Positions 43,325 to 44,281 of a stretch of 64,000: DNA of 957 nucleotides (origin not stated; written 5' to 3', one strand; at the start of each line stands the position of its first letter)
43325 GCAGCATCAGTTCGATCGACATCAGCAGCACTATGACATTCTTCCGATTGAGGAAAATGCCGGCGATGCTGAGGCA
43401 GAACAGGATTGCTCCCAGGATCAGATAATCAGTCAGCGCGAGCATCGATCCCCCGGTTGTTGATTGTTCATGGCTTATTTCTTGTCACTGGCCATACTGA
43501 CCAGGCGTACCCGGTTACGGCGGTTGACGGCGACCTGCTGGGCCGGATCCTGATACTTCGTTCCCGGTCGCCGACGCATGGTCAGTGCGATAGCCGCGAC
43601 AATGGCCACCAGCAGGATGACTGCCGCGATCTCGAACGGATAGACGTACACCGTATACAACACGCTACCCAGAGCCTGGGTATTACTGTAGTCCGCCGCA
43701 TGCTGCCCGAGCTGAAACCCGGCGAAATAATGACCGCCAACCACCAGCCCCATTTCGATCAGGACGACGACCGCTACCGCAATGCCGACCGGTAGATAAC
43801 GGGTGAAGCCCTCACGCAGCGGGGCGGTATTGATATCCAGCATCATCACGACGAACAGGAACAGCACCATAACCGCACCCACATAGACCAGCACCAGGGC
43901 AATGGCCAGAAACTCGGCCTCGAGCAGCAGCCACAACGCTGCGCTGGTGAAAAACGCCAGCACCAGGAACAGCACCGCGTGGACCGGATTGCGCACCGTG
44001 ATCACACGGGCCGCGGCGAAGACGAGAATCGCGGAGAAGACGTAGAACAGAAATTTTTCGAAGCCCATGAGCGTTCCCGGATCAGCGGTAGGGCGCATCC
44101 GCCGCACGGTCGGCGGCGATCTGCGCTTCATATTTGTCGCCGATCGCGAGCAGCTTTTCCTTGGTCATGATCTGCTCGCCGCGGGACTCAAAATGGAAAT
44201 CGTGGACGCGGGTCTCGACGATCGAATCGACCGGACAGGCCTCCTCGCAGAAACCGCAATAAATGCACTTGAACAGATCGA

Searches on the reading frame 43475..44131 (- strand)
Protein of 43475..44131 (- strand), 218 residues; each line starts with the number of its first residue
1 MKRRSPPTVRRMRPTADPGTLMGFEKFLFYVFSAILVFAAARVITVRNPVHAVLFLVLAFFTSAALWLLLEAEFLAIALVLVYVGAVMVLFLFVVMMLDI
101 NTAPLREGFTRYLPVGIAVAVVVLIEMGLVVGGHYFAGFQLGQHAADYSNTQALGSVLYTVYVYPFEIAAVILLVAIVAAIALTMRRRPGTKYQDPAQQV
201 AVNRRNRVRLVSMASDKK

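Call 71: search_protein_families(library=pfam, proteins=[window:43475-44131:-], max_evalue=0.00001)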
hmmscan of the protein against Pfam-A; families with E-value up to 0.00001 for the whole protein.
window:43475-44131:- (218 aa): 1 family
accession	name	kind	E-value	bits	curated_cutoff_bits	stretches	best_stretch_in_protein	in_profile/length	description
PF00499.25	Oxidored_q3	-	1.2e-39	135.8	33.2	1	40-183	2-146/146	NADH-ubiquinone/plastoquinone oxidoreductase chain 6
